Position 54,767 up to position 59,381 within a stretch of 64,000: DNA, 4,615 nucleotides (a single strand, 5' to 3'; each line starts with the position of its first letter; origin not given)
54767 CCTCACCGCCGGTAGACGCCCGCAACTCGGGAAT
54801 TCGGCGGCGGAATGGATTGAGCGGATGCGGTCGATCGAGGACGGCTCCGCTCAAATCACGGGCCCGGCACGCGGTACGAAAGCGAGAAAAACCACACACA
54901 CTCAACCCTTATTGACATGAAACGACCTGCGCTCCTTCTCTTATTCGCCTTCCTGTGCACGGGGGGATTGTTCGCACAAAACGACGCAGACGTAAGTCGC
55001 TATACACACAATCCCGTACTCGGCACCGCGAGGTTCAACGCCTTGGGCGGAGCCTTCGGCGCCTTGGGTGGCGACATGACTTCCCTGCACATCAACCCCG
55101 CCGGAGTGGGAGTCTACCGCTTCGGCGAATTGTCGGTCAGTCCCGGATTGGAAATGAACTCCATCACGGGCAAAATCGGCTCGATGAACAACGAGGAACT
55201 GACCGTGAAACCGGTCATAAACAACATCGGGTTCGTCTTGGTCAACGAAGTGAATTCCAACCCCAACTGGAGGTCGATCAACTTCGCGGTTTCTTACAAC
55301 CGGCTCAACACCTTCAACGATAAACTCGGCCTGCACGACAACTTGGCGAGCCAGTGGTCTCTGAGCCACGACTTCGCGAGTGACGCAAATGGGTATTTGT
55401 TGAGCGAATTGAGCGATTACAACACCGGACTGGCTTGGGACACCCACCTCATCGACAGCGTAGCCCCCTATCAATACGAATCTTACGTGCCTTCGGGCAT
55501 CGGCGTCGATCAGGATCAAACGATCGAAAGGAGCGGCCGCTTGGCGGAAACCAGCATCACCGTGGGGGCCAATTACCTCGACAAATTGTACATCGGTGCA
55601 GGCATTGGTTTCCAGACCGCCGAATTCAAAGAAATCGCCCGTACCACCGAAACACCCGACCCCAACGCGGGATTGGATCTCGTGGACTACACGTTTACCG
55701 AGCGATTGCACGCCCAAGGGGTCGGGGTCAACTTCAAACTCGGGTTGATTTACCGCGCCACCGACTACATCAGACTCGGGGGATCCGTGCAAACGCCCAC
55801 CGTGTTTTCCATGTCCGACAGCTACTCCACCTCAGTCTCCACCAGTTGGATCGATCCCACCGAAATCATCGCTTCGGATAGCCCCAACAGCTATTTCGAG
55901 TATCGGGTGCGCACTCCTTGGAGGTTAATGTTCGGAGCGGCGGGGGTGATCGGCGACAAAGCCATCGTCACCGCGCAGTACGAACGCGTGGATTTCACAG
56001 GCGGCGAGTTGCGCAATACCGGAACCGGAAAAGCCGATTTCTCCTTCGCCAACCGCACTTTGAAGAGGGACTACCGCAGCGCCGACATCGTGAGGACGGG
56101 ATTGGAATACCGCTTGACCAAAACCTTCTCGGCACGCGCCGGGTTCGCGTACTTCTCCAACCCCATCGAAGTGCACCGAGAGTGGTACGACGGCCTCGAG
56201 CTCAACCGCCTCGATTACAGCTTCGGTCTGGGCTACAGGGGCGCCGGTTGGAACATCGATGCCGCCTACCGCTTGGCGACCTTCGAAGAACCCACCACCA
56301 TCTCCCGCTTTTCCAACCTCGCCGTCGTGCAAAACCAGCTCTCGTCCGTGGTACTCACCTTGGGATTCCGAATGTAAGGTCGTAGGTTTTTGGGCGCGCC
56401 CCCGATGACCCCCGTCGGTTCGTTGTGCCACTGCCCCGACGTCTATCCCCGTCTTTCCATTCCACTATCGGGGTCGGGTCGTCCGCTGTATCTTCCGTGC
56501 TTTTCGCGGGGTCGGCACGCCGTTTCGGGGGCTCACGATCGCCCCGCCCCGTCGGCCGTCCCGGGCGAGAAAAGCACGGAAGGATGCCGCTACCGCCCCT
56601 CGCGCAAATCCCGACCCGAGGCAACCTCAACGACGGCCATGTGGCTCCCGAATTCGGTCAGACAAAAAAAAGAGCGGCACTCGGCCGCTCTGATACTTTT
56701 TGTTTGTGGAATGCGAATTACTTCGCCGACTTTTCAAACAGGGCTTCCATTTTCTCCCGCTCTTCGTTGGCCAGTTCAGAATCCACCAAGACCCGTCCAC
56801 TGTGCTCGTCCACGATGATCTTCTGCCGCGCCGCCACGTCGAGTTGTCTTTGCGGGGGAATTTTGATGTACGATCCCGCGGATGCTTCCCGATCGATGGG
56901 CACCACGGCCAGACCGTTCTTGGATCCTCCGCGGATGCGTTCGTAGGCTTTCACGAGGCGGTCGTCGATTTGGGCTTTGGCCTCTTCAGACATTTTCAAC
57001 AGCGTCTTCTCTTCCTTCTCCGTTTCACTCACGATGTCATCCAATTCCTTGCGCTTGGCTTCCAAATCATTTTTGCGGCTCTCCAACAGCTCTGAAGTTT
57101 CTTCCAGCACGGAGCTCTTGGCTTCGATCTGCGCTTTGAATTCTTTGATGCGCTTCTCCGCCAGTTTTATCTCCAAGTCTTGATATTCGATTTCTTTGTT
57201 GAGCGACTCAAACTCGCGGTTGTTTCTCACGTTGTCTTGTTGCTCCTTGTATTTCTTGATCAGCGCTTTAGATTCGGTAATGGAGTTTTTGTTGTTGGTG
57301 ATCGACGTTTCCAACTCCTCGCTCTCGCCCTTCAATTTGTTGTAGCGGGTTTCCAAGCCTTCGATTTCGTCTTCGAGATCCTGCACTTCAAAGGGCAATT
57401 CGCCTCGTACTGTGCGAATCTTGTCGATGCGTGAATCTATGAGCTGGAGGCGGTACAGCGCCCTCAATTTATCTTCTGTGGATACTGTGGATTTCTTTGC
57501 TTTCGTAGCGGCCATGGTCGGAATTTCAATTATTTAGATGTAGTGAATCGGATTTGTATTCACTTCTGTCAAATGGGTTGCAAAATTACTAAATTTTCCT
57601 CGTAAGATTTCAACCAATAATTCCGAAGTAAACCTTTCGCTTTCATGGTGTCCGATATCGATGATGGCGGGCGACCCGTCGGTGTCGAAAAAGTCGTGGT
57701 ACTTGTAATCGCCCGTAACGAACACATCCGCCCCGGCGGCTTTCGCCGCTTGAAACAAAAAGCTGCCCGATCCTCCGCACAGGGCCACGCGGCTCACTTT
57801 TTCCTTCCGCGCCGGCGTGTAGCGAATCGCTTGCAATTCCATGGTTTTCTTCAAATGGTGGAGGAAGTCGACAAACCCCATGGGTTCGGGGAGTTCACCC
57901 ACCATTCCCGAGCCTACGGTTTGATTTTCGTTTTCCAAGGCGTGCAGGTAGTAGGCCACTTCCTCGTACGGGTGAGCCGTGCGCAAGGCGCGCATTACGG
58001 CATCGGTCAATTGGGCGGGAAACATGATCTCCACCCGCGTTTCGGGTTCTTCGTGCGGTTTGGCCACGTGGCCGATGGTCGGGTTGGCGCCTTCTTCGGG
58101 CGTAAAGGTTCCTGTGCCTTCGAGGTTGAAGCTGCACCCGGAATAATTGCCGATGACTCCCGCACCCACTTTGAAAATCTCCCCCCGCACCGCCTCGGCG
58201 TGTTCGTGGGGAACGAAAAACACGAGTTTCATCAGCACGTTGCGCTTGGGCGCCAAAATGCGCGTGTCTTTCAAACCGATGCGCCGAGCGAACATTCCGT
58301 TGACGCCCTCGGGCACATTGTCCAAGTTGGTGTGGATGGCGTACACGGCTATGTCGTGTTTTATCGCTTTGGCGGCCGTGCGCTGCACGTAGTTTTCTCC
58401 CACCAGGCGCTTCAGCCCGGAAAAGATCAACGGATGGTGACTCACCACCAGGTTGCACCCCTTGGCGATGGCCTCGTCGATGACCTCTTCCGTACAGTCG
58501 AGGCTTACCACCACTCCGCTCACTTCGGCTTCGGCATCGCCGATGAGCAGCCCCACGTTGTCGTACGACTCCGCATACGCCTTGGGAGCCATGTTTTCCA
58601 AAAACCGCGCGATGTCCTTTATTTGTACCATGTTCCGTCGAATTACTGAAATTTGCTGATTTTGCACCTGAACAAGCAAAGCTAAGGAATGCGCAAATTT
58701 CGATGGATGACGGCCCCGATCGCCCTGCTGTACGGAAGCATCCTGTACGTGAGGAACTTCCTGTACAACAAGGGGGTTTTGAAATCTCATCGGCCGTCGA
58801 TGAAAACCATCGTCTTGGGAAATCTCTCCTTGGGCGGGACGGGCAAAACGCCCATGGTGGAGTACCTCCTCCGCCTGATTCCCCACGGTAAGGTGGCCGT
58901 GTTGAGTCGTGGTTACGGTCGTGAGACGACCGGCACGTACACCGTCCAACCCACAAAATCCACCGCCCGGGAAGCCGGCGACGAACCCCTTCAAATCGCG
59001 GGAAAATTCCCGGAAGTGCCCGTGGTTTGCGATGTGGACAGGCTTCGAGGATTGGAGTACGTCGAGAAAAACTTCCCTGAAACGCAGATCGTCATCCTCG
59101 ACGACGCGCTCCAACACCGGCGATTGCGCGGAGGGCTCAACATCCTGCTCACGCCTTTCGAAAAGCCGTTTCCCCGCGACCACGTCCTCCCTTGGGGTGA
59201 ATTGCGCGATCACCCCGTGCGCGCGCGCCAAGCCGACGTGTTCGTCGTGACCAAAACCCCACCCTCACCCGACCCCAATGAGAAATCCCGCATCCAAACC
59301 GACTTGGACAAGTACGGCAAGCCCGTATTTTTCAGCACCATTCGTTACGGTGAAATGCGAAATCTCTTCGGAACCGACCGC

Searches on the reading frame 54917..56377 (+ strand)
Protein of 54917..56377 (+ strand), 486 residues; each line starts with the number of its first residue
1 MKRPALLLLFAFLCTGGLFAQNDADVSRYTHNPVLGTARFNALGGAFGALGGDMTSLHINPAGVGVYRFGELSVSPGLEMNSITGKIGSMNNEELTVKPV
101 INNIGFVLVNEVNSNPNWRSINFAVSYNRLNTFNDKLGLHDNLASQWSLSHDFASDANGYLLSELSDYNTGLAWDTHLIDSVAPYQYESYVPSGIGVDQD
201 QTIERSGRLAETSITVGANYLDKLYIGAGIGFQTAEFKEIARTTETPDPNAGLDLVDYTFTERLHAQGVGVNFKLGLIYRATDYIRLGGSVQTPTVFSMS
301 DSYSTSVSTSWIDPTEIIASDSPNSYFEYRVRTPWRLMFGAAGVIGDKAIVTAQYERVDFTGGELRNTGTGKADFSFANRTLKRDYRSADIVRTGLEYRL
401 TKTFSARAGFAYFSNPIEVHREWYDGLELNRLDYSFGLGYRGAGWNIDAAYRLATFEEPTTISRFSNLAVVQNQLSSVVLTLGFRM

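Call 75: search_protein_families(library=pfam, max_evalue=0.00001, proteins=[window:54917-56377:+])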
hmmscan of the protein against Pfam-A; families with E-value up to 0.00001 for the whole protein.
window:54917-56377:+ (486 aa): 1 family
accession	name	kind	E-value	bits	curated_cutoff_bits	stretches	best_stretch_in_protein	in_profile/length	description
PF03349.22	Toluene_X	-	1.2e-09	37.6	29.7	1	221-458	151-386/421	Outer membrane protein transport protein (OMPP1/FadL/TodX)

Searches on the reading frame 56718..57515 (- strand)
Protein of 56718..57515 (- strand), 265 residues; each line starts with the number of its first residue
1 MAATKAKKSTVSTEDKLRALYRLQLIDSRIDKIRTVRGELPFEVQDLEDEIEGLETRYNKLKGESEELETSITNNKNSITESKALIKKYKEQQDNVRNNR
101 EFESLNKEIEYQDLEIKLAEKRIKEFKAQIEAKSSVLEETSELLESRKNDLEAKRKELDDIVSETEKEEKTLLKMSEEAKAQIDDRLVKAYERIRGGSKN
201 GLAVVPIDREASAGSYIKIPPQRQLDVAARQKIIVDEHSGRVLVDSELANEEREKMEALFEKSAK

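Call 75: search_protein_families(library=pfam, max_evalue=0.00001, proteins=[window:56718-57515:-])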
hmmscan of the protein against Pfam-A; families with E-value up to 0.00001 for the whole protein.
window:56718-57515:- (265 aa): 1 family
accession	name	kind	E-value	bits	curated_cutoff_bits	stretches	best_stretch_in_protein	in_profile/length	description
PF24481.2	CT398_CC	-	5.3e-06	26.8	27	1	23-197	1-178/180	CT398-like coiled coil hairpin domain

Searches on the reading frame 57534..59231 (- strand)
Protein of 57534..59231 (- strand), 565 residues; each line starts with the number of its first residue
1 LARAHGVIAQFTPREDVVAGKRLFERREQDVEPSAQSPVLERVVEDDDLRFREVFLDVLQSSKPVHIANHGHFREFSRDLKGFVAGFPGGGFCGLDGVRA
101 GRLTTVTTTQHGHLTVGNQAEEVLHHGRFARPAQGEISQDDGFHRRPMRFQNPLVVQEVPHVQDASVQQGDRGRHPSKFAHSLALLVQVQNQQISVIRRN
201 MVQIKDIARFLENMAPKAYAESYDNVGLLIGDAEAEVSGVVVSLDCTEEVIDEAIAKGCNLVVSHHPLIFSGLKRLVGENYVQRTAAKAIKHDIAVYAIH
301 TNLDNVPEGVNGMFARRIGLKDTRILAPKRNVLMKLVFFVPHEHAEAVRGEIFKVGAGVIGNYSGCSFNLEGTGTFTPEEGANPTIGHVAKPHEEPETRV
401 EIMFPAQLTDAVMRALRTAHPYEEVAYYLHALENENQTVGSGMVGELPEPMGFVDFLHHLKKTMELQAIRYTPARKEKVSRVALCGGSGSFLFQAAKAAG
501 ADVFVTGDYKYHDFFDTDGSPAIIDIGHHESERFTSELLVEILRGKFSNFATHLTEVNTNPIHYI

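Call 75: search_protein_families(library=pfam, max_evalue=0.00001, proteins=[window:57534-59231:-])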
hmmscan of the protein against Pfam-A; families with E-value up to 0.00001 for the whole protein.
window:57534-59231:- (565 aa): 1 family
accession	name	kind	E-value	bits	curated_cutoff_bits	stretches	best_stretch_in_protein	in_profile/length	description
PF01784.24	DUF34_NIF3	-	3.2e-84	283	23.4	1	203-561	2-256/256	Duf34/NIF3 (NGG1p interacting factor 3)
